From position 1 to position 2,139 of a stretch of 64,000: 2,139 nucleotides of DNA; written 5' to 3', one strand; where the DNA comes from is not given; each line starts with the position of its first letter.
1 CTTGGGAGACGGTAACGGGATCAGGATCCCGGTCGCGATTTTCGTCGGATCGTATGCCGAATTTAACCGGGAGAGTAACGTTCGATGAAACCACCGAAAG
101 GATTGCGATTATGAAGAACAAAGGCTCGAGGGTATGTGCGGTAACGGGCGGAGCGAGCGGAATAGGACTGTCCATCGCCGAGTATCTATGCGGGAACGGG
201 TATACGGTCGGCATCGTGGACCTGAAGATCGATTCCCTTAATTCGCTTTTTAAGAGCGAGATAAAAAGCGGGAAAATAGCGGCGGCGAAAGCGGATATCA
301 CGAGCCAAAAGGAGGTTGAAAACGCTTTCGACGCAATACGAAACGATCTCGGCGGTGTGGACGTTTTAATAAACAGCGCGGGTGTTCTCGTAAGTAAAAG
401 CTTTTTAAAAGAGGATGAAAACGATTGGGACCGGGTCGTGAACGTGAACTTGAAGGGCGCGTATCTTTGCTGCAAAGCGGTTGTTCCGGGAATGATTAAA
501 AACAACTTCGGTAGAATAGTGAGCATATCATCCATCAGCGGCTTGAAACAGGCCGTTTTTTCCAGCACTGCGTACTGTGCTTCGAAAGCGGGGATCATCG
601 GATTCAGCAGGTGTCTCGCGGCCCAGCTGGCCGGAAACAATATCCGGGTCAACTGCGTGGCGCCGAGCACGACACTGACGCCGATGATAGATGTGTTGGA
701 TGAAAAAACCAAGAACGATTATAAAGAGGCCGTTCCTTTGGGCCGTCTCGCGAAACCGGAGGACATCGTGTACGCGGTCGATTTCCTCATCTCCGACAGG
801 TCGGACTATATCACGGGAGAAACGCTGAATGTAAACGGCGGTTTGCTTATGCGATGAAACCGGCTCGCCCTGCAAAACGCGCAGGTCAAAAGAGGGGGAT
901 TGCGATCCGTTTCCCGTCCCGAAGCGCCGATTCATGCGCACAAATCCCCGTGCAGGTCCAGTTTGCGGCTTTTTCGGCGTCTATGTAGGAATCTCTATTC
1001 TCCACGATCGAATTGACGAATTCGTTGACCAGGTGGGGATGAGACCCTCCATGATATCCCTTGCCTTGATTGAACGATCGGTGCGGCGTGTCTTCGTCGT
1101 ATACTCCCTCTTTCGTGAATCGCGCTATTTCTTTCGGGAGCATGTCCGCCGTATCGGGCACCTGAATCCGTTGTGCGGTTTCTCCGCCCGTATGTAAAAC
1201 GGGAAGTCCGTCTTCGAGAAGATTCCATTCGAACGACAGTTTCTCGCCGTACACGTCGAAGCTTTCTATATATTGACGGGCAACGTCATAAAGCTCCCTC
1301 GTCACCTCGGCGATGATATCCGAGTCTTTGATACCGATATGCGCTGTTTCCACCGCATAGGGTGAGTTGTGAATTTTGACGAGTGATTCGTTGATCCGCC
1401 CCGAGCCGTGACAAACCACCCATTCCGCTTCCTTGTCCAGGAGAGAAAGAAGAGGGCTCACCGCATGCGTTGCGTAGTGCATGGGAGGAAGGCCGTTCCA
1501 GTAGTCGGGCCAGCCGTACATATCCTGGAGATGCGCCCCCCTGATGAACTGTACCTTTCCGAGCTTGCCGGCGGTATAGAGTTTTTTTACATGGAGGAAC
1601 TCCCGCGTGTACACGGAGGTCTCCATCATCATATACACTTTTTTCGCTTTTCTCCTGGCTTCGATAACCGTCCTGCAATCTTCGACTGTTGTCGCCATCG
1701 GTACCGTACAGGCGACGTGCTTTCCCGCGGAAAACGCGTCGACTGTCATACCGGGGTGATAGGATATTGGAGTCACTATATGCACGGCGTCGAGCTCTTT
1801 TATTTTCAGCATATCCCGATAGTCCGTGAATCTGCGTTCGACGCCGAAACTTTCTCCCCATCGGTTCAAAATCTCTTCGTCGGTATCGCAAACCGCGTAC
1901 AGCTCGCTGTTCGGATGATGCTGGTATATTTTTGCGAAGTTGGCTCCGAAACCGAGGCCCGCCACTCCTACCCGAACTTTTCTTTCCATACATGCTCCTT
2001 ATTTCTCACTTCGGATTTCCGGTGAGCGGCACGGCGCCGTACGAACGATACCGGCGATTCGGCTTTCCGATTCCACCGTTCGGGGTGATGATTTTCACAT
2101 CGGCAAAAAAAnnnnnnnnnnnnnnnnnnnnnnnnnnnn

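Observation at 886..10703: Nine-gene minus-strand operon mixing a propeller glycosidase, sugar kinase, two aminotransferases, two oxidoreductases and a URO-D-family protein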

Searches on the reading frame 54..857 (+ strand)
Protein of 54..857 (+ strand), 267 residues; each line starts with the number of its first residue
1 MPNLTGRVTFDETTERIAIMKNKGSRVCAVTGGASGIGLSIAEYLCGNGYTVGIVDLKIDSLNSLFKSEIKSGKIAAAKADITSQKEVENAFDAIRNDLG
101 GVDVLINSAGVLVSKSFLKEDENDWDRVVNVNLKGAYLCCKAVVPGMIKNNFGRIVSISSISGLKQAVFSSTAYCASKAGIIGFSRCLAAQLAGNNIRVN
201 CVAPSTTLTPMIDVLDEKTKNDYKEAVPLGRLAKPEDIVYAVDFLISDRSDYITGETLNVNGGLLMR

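Call 3: search_protein_families(library=pfam, proteins=[window:54-857:+])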
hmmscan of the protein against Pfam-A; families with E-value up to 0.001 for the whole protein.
window:54-857:+ (267 aa): 4 families
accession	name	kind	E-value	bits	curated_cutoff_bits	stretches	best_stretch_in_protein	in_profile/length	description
PF13561.12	adh_short_C2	-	3.7e-59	200.6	27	1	34-264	3-235/236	Enoyl-(Acyl carrier protein) reductase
PF00106.31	adh_short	-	3.3e-53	180.5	26.6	1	27-217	2-192/195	short chain dehydrogenase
PF08659.16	KR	-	1.1e-11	45.4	22.6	1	30-177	5-152/180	KR domain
PF01073.25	3Beta_HSD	-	0.00052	19.6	22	1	29-144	1-104/280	3-beta hydroxysteroid dehydrogenase/isomerase family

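Call 4: search_protein_families(library=ncbifam, proteins=[window:54-857:+], max_evalue=0.00001)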
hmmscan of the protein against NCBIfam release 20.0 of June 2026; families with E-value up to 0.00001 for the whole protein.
window:54-857:+ (267 aa): 224 families (the best 25 are shown)
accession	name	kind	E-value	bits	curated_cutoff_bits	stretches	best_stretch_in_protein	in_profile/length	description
TIGR01830.1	3oxo_ACP_reduc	equivalog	6.4e-69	232.3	297.75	1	29-264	2-238/239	3-oxoacyl-[acyl-carrier-protein] reductase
NF009466.0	PRK12826.1-2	subfamily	5.4e-68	229.1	222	1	25-265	3-245/248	3-oxoacyl-ACP reductase FabG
NF009464.0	PRK12824.1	subfamily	8.6e-66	222.1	269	1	26-267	3-245/245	3-oxoacyl-ACP reductase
NF004198.0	PRK05653.1-3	equivalog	1.1e-62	211.7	296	1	23-266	5-248/248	3-oxoacyl-ACP reductase FabG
TIGR01829.1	AcAcCoA_reduct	subfamily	9.1e-62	208.9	302.1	1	26-266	1-242/242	acetoacetyl-CoA reductase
NF004791.0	PRK06138.1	equivalog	8.4e-61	205.4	312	1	25-265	5-250/252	SDR family oxidoreductase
NF004197.0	PRK05653.1-1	equivalog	1e-60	205.5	332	1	26-266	8-248/249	3-oxoacyl-ACP reductase FabG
NF005559.1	PRK07231.1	subfamily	1.1e-60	205.2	215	1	26-265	5-248/249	glucose 1-dehydrogenase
NF052558.1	MBtsdlDhBudC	equivalog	8.2e-59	199.2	270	1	26-264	4-241/250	meso-2,3-butanediol dehydrogenase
NF004199.0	PRK05653.1-4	equivalog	7.6e-58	196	301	1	28-266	8-247/247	3-oxoacyl-ACP reductase FabG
NF009468.0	PRK12826.1-4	equivalog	2.7e-56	191.1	318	1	24-265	6-248/256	SDR family oxidoreductase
NF005309.0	PRK06841.1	subfamily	1.4e-55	188.6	286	1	25-264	15-252/255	GolD/DthD family dehydrogenase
NF005067.0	PRK06484.1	equivalog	1.1e-53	182.5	713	1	21-265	269-512/524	short chain dehydrogenase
NF009547.0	PRK12936.1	subfamily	1.3e-52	178.8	436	1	25-266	6-244/245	3-ketoacyl-(acyl-carrier-protein) reductase NodG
TIGR03206.1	benzo_BadH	equivalog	1.4e-51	175.3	431.2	1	26-266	4-250/250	2-hydroxycyclohexanecarboxyl-CoA dehydrogenase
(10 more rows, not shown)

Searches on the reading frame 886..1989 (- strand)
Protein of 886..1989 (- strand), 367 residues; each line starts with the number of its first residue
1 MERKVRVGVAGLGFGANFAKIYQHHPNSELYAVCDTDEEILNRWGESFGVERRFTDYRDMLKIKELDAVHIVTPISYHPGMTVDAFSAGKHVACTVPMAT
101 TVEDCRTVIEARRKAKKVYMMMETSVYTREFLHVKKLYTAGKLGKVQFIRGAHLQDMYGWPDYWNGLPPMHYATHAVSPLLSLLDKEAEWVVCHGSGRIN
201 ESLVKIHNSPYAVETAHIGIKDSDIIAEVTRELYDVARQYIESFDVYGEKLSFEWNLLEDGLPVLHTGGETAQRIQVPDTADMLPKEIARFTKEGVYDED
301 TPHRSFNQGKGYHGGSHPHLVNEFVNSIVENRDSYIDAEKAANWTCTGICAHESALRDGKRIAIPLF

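Call 3: search_protein_families(library=pfam, proteins=[window:886-1989:-])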
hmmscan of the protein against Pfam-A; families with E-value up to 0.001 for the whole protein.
window:886-1989:- (367 aa): 2 families
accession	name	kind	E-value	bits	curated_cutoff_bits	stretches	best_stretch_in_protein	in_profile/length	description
PF01408.29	GFO_IDH_MocA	-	1.1e-21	78.1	24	1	5-121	1-118/120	Oxidoreductase family, NAD-binding Rossmann fold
PF22725.1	GFO_IDH_MocA_C3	-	9.3e-05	22.9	27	1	131-250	1-120/124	GFO/IDH/MocA C-terminal domain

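Call 4: search_protein_families(library=ncbifam, proteins=[window:886-1989:-], max_evalue=0.00001)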
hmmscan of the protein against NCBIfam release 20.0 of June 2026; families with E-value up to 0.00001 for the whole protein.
window:886-1989:- (367 aa): 8 families
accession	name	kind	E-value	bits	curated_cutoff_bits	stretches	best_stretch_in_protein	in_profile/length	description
NF040723.1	UDP-GlcNAcDh_Arch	equivalog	2.4e-23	83.1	450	1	5-149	1-144/302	UDP-N-acetylglucosamine 3-dehydrogenase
TIGR04380.1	myo_inos_iolG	equivalog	5.4e-22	78.1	355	1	5-163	2-162/330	inositol 2-dehydrogenase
NF052479.1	LevoglcsnDh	equivalog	1.2e-19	70.3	650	1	32-161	40-169/386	levoglucosan dehydrogenase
NF058561.1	BT_2158_fam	equivalog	1.9e-13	49.8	750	1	7-150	36-181/487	glycoside 3-dehydrogenase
NF008607.0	PRK11579.1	subfamily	1.9e-12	46.8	330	1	1-150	1-149/346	oxidoreductase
NF052679.1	InsChiInosDhIolG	equivalog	1.3e-11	44.2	540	1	5-155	3-157/343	bifunctional inositol 2-dehydrogenase/D-chiro-inositol 1-dehydrogenase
NF041392.1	XylDh_Gfo6_Halo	equivalog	1.8e-08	33.6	350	1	27-158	41-178/350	D-xylose 1-dehydrogenase Gfo6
NF058563.1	BT_2159_fam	equivalog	6e-07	28.8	650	1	5-154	1-151/350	disaccharide 3-dehydrogenase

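Call 33: search_solved_structures(query=window:886-1989:-, max_evalue=1e-10)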
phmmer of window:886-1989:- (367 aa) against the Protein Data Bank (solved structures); distinct sequences matched with E-value up to 1e-10: 22.
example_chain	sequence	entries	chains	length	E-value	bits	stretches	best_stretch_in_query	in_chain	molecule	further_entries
7xr9_A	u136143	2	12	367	1.2e-17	67.5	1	4-153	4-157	DgpA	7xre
3moi_A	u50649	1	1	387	1e-15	61.1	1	4-151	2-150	Probable dehydrogenase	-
9m3d_B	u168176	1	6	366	1.2e-15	60.9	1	7-165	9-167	DgpA1 from W974-1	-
3q2k_A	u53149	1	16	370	1.5e-15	60.6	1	2-177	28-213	oxidoreductase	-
3cea_A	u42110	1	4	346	1.6e-15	60.5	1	5-161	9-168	Myo-inositol 2-dehydrogenase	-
4gqa_A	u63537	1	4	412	2.5e-15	59.9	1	19-162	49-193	NAD binding Oxidoreductase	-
5a02_A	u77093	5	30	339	1.3e-14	57.4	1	3-153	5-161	ALDOSE-ALDOSE OXIDOREDUCTASE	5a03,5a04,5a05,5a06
3ec7_A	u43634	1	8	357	2.1e-14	56.8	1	5-187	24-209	Putative Dehydrogenase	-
1evj_A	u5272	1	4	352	7.5e-14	55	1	27-149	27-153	GLUCOSE-FRUCTOSE OXIDOREDUCTASE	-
4fb5_A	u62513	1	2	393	1.4e-13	54.1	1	45-165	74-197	Probable oxidoreductase protein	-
3ezy_A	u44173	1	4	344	1.5e-13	54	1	5-235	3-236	Dehydrogenase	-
3q2i_A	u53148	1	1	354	1.6e-13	53.9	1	2-178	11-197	dehydrogenase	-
1ofg_A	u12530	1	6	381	2.8e-13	53.1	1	38-149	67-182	GLUCOSE-FRUCTOSE OXIDOREDUCTASE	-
1ryd_A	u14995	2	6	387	2.8e-13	53.1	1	38-149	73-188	glucose-fructose oxidoreductase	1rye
1h6a_A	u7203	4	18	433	3.5e-13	52.8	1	39-149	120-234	PRECURSOR FORM OF GLUCOSE-FRUCTOSE OXIDOREDUCTASE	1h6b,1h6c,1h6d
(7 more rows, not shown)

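Call 65: search_solved_structures(query=window:886-1989:-, max_evalue=1e-14, show_alignments=4)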
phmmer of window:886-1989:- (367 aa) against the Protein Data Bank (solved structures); distinct sequences matched with E-value up to 1e-14: 6.
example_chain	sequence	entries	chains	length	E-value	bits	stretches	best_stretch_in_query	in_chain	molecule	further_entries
7xr9_A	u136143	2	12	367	1.2e-17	67.5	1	4-153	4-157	DgpA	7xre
3moi_A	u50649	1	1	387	1e-15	61.1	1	4-151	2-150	Probable dehydrogenase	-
9m3d_B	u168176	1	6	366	1.2e-15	60.9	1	7-165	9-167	DgpA1 from W974-1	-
3q2k_A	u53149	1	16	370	1.5e-15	60.6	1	2-177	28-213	oxidoreductase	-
3cea_A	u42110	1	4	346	1.6e-15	60.5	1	5-161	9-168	Myo-inositol 2-dehydrogenase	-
4gqa_A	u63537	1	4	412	2.5e-15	59.9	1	19-162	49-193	NAD binding Oxidoreductase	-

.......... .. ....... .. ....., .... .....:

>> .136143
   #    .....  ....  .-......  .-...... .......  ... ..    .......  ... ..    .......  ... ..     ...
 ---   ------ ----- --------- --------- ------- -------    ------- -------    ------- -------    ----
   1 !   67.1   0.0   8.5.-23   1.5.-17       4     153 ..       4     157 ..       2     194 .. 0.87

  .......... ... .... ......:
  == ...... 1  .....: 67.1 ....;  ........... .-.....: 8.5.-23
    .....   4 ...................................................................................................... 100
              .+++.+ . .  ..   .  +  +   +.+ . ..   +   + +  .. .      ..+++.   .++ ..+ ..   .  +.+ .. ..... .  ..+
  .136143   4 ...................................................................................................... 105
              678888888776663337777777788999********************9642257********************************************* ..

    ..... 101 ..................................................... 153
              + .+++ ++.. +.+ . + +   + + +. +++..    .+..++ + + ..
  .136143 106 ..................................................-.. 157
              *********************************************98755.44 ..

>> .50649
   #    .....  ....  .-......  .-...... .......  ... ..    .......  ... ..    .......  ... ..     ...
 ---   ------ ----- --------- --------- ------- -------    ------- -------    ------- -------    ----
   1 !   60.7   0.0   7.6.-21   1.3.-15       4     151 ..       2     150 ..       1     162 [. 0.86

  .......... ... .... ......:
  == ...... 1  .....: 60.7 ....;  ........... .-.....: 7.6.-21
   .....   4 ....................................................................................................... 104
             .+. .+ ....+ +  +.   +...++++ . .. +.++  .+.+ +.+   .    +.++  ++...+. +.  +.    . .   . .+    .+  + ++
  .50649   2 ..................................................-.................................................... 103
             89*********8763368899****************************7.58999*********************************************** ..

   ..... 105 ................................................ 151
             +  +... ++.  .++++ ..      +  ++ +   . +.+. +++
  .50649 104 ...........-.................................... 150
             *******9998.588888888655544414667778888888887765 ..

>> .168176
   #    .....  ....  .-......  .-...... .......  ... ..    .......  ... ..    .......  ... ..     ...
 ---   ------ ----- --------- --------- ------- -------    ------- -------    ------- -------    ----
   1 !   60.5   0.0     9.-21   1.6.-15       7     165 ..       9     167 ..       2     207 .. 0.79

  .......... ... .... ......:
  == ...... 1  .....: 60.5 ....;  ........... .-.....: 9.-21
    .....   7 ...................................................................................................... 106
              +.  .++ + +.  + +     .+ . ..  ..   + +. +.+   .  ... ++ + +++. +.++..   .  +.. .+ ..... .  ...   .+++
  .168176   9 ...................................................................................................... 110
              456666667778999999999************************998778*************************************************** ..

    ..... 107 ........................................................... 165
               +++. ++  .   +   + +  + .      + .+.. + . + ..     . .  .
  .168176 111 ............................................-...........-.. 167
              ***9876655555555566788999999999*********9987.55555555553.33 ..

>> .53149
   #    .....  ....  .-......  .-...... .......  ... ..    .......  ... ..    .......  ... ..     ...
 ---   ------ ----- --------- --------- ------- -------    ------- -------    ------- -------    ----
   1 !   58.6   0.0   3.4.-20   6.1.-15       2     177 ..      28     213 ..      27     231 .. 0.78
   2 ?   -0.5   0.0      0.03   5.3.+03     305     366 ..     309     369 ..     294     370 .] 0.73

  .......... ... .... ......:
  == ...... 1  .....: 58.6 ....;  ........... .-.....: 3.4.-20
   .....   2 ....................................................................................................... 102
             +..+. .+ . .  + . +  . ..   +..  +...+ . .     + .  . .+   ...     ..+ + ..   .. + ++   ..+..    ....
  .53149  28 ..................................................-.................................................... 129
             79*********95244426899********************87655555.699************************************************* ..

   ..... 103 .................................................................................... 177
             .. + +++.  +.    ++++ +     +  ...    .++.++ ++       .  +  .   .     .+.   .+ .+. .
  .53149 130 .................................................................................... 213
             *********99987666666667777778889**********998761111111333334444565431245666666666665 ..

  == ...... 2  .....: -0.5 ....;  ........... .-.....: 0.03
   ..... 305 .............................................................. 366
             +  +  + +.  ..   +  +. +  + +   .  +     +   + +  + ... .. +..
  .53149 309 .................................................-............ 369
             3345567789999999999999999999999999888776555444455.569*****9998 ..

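Call 82: search_protein_representatives(protein=window:886-1989:-)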
Query: 367 residues. Proteins with E-value up to 0.001 (for the whole library): 31573; up to 1e-10: 4325; up to 1e-30: 237. The best 150 are listed.
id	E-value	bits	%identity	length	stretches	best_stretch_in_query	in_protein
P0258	1.5e-119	416.0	55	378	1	5-365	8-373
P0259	1.5e-114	399.5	53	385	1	4-367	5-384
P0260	7.7e-112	390.6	52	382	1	5-367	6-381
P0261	1.3e-103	363.5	50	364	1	5-367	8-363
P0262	2.3e-102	359.5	50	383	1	3-367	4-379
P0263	2.5e-99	349.5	47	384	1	4-367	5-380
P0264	3.0e-99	349.2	46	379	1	3-367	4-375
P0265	3.5e-88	312.8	62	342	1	53-269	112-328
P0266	2.4e-86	306.8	45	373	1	2-367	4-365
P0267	2.4e-86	306.7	43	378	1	1-367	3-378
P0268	4.3e-85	302.6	43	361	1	3-367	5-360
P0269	7.5e-84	298.5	53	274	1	98-367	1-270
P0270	1.2e-83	297.8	41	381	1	5-367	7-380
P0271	2.3e-83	296.9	43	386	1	5-366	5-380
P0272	1.9e-82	293.9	45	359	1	3-367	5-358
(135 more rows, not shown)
